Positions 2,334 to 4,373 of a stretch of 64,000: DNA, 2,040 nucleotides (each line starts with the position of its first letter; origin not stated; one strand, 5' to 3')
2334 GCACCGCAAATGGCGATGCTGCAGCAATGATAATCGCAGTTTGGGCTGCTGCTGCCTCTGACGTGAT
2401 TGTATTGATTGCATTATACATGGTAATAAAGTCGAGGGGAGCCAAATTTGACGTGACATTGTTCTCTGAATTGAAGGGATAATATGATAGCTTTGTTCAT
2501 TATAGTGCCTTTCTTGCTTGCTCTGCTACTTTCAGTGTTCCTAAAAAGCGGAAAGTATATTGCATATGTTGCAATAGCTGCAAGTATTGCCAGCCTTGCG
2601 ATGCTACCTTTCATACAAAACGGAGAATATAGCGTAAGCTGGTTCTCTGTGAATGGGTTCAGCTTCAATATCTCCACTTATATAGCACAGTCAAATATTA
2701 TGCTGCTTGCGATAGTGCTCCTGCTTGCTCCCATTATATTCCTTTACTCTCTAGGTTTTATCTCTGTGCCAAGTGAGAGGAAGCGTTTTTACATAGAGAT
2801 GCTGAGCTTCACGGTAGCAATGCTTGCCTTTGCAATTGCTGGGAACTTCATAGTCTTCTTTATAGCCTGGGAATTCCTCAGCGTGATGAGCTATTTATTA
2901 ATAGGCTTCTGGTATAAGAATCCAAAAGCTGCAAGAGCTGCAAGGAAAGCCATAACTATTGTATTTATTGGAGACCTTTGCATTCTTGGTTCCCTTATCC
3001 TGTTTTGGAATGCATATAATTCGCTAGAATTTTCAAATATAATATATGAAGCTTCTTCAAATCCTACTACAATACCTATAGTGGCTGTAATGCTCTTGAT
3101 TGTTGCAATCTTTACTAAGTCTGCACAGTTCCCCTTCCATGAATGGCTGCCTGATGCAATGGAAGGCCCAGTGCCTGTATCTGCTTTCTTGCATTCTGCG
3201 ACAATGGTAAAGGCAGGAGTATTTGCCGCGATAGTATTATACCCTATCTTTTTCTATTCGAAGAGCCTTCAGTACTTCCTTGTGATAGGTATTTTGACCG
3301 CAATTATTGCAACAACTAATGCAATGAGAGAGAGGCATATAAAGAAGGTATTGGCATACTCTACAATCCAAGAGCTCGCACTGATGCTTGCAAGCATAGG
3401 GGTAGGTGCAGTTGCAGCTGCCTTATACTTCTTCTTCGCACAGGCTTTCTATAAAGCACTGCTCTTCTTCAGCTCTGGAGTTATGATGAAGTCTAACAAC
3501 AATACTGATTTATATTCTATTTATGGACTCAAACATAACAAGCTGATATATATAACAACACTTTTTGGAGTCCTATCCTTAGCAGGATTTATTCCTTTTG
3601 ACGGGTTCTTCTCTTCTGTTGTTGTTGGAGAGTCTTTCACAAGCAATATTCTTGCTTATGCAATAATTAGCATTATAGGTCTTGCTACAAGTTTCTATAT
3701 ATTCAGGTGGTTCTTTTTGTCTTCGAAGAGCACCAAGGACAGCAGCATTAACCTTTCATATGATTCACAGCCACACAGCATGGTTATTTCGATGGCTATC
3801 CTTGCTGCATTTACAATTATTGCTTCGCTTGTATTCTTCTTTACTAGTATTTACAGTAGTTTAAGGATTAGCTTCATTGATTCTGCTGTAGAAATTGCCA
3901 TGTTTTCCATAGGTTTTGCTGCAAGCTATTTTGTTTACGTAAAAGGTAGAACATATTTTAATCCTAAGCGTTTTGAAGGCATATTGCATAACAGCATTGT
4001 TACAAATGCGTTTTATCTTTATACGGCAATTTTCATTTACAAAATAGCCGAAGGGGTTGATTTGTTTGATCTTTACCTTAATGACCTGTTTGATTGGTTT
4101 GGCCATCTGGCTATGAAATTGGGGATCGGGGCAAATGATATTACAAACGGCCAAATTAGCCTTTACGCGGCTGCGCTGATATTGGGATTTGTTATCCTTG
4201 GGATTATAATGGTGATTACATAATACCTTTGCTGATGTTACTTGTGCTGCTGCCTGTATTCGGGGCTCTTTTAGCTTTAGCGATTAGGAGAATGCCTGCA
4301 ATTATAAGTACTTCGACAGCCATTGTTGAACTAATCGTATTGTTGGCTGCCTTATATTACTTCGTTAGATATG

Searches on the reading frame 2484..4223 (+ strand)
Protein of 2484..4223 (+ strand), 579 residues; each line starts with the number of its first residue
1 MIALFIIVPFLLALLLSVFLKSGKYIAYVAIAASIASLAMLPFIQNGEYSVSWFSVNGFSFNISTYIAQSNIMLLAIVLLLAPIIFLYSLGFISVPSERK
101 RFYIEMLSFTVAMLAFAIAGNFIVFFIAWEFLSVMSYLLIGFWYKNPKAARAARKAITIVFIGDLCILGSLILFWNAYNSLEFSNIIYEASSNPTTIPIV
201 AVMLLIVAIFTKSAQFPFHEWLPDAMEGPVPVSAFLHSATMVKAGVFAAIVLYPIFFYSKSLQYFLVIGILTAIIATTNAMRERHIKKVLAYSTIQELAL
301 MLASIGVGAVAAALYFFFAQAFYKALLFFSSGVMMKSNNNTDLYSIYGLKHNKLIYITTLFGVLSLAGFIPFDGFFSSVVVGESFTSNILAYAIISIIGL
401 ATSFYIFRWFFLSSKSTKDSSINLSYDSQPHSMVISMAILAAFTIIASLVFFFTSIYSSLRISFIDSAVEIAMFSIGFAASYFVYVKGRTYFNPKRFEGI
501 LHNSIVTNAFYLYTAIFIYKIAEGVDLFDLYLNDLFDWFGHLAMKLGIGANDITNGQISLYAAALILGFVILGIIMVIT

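Call 74: search_protein_families(library=pfam, proteins=[window:2484-4223:+], max_evalue=0.00001)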
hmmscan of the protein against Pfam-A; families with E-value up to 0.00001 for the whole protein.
window:2484-4223:+ (579 aa): 1 family
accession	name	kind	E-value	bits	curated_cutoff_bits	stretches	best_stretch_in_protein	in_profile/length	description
PF00361.26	Proton_antipo_M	-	1.5e-50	172.5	21.5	1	119-387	1-277/294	NADH:quinone oxidoreductase/Mrp antiporter, TM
